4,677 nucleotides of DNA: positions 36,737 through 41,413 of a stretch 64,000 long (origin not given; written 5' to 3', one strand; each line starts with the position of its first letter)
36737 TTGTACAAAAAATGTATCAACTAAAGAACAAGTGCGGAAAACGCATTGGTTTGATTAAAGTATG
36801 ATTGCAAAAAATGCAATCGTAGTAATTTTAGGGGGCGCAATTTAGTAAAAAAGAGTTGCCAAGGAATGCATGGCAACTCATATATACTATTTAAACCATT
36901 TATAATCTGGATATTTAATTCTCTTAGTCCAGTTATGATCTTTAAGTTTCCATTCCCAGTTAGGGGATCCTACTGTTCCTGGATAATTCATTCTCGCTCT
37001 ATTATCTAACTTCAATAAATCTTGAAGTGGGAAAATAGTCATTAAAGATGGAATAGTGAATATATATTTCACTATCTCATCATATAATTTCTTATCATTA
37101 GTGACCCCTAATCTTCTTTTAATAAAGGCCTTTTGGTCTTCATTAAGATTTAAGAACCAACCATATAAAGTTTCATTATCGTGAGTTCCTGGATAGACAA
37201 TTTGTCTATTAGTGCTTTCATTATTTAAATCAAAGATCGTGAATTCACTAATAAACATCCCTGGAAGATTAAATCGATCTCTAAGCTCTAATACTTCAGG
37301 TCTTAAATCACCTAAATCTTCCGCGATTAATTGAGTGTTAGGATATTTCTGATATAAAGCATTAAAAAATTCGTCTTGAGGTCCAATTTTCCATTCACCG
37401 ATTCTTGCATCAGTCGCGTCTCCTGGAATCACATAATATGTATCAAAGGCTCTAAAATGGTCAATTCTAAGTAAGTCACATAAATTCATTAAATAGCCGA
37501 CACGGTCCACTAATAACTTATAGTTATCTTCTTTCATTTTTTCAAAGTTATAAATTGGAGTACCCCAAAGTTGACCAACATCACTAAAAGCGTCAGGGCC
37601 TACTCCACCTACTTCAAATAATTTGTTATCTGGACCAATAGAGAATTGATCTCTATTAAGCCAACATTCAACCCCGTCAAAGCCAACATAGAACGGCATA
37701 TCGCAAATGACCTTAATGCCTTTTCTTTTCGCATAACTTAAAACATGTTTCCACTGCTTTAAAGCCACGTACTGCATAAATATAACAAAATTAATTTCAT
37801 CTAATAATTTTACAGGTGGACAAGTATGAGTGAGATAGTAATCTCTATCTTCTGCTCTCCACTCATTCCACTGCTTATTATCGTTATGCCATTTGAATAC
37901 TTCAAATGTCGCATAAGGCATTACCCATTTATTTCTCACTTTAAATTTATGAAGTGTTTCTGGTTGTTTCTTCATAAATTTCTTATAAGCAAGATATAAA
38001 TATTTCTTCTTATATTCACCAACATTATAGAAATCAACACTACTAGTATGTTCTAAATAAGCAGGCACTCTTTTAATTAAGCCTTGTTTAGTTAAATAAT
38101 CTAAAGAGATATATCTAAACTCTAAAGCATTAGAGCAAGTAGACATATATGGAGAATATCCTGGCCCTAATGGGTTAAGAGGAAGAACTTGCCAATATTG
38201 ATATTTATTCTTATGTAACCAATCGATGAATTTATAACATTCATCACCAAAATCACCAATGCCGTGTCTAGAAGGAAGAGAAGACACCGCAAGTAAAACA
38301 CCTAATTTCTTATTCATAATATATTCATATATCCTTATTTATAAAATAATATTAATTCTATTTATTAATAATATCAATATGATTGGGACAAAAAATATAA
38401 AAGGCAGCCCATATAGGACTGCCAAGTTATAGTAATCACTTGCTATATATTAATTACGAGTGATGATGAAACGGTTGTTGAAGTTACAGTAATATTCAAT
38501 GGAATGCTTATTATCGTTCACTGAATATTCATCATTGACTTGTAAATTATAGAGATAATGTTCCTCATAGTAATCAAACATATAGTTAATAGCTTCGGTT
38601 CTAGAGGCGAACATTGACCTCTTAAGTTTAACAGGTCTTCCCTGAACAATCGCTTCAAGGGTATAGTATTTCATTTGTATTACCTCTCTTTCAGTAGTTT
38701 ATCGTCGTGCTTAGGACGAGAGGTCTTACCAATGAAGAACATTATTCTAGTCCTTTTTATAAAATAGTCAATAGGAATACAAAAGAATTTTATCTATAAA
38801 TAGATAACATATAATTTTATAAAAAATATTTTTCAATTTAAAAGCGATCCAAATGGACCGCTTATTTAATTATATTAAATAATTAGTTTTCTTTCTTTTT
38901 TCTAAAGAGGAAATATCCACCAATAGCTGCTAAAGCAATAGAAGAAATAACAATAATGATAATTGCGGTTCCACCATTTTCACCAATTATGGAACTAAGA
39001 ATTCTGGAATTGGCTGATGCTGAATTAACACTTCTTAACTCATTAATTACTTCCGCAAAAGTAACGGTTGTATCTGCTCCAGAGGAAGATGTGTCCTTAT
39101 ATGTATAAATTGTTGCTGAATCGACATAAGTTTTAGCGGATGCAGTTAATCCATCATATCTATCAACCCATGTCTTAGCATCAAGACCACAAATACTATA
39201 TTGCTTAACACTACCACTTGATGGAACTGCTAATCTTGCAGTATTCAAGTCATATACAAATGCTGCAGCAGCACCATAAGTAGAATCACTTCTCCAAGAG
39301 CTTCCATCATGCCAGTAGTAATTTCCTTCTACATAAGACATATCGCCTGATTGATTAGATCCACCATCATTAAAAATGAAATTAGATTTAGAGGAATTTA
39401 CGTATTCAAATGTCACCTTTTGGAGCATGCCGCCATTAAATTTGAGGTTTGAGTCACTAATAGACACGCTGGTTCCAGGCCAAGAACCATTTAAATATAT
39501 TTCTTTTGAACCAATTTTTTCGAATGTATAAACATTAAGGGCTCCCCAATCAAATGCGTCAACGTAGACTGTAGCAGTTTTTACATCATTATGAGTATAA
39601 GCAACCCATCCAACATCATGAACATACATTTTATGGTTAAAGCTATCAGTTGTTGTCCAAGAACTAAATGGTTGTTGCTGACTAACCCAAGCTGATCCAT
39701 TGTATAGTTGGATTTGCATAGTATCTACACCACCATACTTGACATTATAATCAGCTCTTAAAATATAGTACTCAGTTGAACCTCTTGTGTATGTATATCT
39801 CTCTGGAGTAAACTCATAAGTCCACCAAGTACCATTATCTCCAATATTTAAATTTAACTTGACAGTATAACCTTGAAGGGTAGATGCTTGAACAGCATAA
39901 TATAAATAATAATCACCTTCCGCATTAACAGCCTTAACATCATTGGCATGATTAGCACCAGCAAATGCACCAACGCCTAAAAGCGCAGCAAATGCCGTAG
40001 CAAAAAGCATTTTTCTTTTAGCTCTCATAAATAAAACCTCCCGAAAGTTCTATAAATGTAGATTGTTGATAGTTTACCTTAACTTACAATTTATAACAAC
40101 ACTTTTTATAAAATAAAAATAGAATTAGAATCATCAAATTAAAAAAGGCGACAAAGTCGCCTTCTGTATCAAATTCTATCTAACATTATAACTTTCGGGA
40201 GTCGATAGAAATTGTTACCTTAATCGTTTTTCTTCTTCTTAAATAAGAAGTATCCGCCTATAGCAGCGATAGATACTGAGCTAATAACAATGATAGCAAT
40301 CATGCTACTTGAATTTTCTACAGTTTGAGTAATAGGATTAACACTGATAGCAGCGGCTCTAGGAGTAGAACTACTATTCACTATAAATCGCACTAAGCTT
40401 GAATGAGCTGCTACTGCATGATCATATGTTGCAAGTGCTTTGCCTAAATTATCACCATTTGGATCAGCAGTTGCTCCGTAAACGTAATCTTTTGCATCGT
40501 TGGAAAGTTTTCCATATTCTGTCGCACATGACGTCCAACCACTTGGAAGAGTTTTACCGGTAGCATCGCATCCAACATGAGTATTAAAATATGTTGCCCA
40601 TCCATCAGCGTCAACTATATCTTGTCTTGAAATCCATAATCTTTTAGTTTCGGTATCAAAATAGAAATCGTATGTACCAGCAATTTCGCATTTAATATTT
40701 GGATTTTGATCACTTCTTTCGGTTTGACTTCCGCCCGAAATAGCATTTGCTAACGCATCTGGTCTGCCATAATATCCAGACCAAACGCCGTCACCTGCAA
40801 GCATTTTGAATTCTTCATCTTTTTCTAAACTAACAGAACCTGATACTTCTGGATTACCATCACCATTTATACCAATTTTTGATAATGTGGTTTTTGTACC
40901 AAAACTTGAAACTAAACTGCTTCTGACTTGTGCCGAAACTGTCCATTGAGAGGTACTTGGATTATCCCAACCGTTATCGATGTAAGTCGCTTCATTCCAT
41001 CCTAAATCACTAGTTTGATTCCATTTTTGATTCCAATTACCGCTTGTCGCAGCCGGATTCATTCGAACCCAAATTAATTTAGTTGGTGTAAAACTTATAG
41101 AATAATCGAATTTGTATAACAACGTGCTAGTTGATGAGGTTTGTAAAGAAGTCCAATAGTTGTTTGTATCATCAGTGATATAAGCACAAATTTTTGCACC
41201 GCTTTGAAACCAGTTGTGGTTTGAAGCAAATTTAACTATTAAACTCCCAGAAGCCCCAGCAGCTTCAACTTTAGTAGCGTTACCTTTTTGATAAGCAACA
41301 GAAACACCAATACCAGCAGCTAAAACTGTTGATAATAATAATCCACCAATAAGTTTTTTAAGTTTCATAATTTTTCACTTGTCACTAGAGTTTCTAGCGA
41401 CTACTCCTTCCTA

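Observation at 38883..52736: Family of modular, membrane-tethered putative alpha-glucan-binding proteins: a surface starch-capture apparatus built from lipoproteins and tail-anchored proteins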

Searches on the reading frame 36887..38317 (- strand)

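Call 7: search_protein_families(library=pfam, proteins=[window:36887-38317:-], max_evalue=0.001)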
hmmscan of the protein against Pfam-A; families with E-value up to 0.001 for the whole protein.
window:36887-38317:- (476 aa): 1 family
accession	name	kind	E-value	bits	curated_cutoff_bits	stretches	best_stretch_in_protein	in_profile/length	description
PF02446.23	Glyco_hydro_77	-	1.7e-129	433.1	25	1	10-461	2-462/465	4-alpha-glucanotransferase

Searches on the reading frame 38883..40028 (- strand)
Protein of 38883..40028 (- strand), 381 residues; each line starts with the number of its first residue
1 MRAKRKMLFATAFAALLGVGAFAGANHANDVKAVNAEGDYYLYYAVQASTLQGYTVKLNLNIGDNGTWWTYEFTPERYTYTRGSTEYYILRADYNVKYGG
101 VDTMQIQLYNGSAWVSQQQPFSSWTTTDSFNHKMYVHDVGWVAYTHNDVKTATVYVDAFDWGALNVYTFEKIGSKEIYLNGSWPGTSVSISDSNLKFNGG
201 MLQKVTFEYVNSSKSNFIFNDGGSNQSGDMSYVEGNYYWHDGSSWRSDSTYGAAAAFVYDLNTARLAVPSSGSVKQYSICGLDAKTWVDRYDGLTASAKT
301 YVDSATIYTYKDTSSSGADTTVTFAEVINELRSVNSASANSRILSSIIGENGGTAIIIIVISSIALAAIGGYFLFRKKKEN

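Call 4: search_protein_families(library=pfam, proteins=[window:38883-40028:-], max_evalue=0.1)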
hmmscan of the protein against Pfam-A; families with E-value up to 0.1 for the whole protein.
window:38883-40028:- (381 aa): 1 family
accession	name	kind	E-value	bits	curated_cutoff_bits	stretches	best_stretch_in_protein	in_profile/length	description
PF16738.10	CBM26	-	1.5e-06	28.7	28.1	1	160-231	8-69/70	Starch-binding module 26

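Call 9: find_encoding_contigs(protein=window:38883-40028:-, flank=10000, max_places=6)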
Protein window:38883-40028:- (381 aa): 7 contigs read that carry it; 6 places shown.
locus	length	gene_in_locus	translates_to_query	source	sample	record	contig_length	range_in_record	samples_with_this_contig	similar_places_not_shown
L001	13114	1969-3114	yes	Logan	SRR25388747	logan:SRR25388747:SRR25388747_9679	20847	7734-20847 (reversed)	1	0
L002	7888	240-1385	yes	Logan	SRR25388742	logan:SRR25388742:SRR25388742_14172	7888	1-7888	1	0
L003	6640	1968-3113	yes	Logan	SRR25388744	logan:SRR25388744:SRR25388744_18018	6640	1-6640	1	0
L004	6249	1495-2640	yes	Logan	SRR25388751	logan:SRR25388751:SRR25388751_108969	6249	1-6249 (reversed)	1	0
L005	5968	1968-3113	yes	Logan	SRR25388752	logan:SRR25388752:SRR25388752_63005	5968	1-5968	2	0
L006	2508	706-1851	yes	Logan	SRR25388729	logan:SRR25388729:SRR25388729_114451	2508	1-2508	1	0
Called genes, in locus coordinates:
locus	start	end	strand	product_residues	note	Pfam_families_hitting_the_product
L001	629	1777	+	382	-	-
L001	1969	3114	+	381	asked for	PF16738:CBM26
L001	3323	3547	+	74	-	-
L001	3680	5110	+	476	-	PF02446:Glyco_hydro_77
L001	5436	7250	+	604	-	PF02922:CBM_48, PF22019:GlgB_N, PF00128:Alpha-amylase, PF02806:Alpha-amylase_C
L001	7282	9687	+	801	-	PF00343:Phosphorylase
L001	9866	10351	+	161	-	PF21095:CarD_C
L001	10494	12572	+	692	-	PF04932:Wzy_C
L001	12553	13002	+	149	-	PF01668:SmpB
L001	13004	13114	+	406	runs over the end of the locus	PF08245:Mur_ligase_M, PF02875:Mur_ligase_C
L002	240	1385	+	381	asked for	PF16738:CBM26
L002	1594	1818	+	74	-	-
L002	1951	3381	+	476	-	PF02446:Glyco_hydro_77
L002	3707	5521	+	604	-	PF02922:CBM_48, PF22019:GlgB_N, PF00128:Alpha-amylase, PF02806:Alpha-amylase_C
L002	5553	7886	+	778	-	?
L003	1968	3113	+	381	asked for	PF16738:CBM26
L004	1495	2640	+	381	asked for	PF16738:CBM26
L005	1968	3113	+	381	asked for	PF16738:CBM26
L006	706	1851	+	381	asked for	PF16738:CBM26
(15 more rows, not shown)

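Call 22: search_protein_families(library=ncbifam, proteins=[window:38883-40028:-], max_evalue=0.1)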
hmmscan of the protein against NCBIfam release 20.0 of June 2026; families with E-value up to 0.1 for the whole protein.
window:38883-40028:- (381 aa): 1 family
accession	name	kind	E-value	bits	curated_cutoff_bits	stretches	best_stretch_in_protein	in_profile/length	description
TIGR01167.1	LPXTG_anchor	domain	0.016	15.8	15.9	1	349-379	6-33/34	LPXTG cell wall anchor domain-containing protein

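Call 40: list_cluster_members(proteins=[window:38883-40028:-, window:40220-41368:-, window:41942-44143:-, window:44385-47588:-, window:47595-48602:-, window:51897-52736:-, window:52744-56025:-, window:48621-51866:-, window:613-1815:-, window:3979-6054:-])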
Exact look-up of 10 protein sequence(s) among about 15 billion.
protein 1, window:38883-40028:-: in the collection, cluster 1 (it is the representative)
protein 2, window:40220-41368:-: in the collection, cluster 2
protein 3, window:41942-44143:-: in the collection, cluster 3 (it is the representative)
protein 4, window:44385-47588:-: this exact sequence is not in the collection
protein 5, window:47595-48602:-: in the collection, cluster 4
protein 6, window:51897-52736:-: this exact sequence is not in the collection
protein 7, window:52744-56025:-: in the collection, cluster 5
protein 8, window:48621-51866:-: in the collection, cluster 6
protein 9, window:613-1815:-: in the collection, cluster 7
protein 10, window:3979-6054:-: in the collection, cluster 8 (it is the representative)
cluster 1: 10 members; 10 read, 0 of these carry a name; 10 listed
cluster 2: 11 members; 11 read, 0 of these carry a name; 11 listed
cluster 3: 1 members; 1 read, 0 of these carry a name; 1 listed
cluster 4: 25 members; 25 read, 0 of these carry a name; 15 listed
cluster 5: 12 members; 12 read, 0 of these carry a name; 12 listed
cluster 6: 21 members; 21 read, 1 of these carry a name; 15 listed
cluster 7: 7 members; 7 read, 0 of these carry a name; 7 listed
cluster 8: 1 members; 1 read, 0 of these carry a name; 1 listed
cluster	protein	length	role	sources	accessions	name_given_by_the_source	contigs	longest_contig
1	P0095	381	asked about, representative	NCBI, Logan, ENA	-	-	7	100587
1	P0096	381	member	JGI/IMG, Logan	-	-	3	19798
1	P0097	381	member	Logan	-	-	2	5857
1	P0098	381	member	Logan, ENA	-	-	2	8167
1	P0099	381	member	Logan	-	-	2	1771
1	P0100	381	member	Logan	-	-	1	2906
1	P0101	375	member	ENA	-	-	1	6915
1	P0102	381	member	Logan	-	-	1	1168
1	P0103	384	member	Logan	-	-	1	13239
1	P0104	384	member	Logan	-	-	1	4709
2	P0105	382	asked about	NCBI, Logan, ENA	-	-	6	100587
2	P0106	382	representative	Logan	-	-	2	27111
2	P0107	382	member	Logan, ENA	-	-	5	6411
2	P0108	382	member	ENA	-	-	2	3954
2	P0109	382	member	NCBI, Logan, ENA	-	-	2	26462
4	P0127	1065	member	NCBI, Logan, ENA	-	-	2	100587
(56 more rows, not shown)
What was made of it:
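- Checked: p1067 probably starts two codons later, at 1065 aa (call 40).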

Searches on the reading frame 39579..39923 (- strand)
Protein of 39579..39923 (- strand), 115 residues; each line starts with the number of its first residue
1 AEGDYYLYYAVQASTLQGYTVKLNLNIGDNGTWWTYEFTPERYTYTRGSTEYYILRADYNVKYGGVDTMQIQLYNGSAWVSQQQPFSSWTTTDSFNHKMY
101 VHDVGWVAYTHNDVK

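Call 32: search_solved_structures(query=A4, max_evalue=10, show_alignments=1)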
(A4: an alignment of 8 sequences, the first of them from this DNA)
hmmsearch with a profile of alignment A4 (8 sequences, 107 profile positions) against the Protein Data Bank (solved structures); distinct sequences matched with E-value up to 10: 3.
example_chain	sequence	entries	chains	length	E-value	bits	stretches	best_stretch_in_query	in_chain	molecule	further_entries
9n2z_A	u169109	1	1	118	0.083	16.6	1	7-56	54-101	LM2363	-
4ffe_X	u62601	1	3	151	0.088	16.5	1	49-99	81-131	CPXV018 protein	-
6bbt_A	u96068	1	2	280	0.19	15.4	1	18-80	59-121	Major pilin backbone protein T-antigen, T13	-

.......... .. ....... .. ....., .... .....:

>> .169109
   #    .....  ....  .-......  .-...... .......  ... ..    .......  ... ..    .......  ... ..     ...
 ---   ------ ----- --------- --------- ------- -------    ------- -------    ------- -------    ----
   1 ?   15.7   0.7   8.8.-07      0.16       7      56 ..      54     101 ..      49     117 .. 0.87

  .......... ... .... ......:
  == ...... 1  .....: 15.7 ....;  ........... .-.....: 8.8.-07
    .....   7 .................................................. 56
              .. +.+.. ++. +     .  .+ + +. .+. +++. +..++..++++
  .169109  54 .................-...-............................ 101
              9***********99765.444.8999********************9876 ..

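Call 52: predict_structure(alignment_id=A4)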
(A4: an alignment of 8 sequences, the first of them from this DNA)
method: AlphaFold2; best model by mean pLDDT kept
length: 115 residues; sequences in the alignment: 8
mean_pLDDT: 84.4   pTM: 0.80
mean pLDDT of the five models: 84.4, 83.3, 82.0, 79.8, 78.0
residues with pLDDT >= 90: 44; 70-90: 58; 50-70: 11; < 50: 2
segments of 3 or more residues with pLDDT < 50: none
pLDDT, mean of each block of 10 residues (from residue 1): 80 84 84 90 87 92 85 86 78 90 87 56
secondary structure, 60 per line:
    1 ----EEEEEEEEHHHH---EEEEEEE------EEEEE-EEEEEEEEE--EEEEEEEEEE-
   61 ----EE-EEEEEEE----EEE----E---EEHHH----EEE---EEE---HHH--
elements in order: E5-12 H13-16 E20-26 E33-37 E39-47 E50-59 E68-74 E79-81 E99-101 E105-107

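Call 55: fold_search(model_id=the predicted structure, library=pdb)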
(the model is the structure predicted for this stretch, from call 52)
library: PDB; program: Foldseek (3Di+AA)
matches with E <= 10: 1003; with E <= 0.001: 0
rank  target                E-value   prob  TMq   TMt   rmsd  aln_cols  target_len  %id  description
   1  4ecn                  1.3e-01  0.41  0.29  0.06   6.1        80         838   20  Crystal structure of a leucine-rich repeat protein (BT_0210) from Bacteroides thetaiotaomicron VPI-5482 at 2.80 A resolu (released 2012-05-23)
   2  4cgt                  2.0e-01  0.75  0.38  0.08  10.5       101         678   19  DELETION MUTANT DELTA(145-150), F151D OF CYCLODEXTRIN GLYCOSYLTRANSFERASE (released 1998-08-12)
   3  3mj9_L                2.0e-01  0.63  0.33  0.21  11.7        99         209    9  Crystal structure of JAML in complex with the stimulatory antibody HL4E10 (released 2011-02-23)
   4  7qm2_B                2.8e-01  0.60  0.34  0.25   8.2        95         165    7  Crystal structure of the PP1/PTG/beta-cyclodextrin ternary complex (released 2022-11-02)
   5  5m63_N                3.1e-01  0.23  0.30  0.19  13.8       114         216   14  Crystal structure of group B Streptococcus type III DP2 oligosaccharide bound to Fab NVS-1-19-5 (released 2017-05-03)
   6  2m83_MODEL_1_A        3.4e-01  0.92  0.43  0.37   4.4        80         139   11  Solution structure of the carbohydrate binding module of the muscle glycogen-targeting subunit of Protein Phos (released 2014-05-14)
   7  7qfa_A                4.0e-01  0.54  0.36  0.33   8.6        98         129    7  Monoclinic crystal structure of PTG CBM21 in complex with beta-cyclodextrin (released 2022-11-02)
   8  1ji1_A                4.2e-01  0.96  0.43  0.09   2.8        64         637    6  Crystal Structure Analysis of Thermoactinomyces vulgaris R-47 alpha-Amylase 1 (released 2002-06-05)
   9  6h5n_B                6.1e-01  0.35  0.34  0.21  12.4       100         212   11  Plasmodium falciparum Pfs48/45 C-terminal domain bound to monoclonal antibody 85RF45.1 (released 2018-09-26)
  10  1p53_A                6.5e-01  0.54  0.36  0.19   6.7        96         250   10  The Crystal Structure of ICAM-1 D3-D5 fragment (released 2004-05-04)
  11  7qfa_B                6.5e-01  0.47  0.36  0.33   8.8        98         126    7  Monoclinic crystal structure of PTG CBM21 in complex with beta-cyclodextrin (released 2022-11-02)
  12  4lvh_L                6.8e-01  0.09  0.22  0.14  17.7       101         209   10  Insight into highly conserved H1 subtype-specific epitopes in influenza virus hemagglutinin (released 2014-04-09)
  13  3ch1_A                6.8e-01  0.09  0.22  0.12  15.8        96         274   12  Crystal structure of H-2Db in complex with chimeric gp100 (released 2009-03-31)
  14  6t3f_L                7.2e-01  0.15  0.28  0.18  13.3       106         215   12  Crystal structure Nipah virus fusion glycoprotein in complex with a neutralising Fab fragment (released 2019-11-27)
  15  7qf7_A                7.6e-01  0.63  0.39  0.35   6.6        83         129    8  Orthorhombic crystal structure of PTG CBM21 in complex with beta-cyclodextrin (released 2022-11-02)
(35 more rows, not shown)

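Call 79: find_homologous_proteins(query=A4, max_evalue=0.001)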
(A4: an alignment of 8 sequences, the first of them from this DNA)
Query A4 (8 sequences) (115 aa, profile of the alignment): 6 proteins with E <= 0.001 among 106 candidates.
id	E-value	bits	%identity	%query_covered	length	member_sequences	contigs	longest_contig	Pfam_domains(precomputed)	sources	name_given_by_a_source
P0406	4.8e-42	161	44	93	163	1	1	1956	-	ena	-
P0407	1.1e-36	143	51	90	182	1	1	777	-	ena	-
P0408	4.5e-33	132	41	83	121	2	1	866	-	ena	-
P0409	1.7e-32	130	38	83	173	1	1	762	-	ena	-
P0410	1.8e-28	117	42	73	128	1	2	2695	-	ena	-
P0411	1.7e-23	101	43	78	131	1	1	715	-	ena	-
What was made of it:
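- Tried and rejected: An HMM search of the 5.8-billion-protein set added only six fragments (call 79).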

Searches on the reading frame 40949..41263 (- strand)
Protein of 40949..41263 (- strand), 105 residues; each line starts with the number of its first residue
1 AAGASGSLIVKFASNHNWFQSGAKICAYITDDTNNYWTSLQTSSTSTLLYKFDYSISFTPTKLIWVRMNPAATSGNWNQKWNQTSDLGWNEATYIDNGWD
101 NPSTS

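Call 31: search_solved_structures(query=A3, max_evalue=10, show_alignments=2)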
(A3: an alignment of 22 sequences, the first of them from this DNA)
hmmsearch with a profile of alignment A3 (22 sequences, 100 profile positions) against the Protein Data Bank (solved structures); distinct sequences matched with E-value up to 10: 3.
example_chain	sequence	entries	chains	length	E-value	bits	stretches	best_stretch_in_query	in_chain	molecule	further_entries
3pg0_A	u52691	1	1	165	0.002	21.5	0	16-38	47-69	ThreeFoil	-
7mfu_B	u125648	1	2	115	0.99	12.9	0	2-31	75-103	Synthetic Nanobody #14 (Sb14)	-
5e9j_A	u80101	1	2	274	1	12.9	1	36-76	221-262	mRNA cap guanine-N7 methyltransferase,mRNA cap guanine-N7 methyltransferase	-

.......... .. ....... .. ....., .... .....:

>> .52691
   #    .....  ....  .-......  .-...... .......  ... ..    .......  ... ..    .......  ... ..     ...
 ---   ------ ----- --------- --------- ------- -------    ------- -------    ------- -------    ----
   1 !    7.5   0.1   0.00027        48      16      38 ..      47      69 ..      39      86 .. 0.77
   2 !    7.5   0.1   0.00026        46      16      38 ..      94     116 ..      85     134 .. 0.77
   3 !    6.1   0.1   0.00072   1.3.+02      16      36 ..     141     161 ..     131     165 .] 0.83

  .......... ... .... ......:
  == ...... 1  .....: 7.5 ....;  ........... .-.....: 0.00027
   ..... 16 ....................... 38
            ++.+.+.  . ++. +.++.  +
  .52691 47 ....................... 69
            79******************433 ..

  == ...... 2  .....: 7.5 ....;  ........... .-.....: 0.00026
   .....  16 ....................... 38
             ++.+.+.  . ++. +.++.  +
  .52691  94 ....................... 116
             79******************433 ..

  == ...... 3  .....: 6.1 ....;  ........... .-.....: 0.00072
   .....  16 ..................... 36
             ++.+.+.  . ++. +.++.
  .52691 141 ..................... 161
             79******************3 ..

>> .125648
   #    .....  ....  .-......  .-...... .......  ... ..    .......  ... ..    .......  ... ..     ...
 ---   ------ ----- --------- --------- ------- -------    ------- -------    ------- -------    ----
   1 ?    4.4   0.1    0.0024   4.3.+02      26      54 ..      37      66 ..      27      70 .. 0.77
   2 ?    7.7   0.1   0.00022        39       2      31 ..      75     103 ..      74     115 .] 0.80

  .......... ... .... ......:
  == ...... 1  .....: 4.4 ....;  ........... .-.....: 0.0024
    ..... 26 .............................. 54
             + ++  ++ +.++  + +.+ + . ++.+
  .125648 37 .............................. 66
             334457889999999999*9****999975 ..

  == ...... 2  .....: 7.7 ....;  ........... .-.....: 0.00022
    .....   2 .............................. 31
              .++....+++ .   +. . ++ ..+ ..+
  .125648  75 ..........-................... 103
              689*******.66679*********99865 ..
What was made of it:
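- M3 has no PDB sequence match (call 31).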
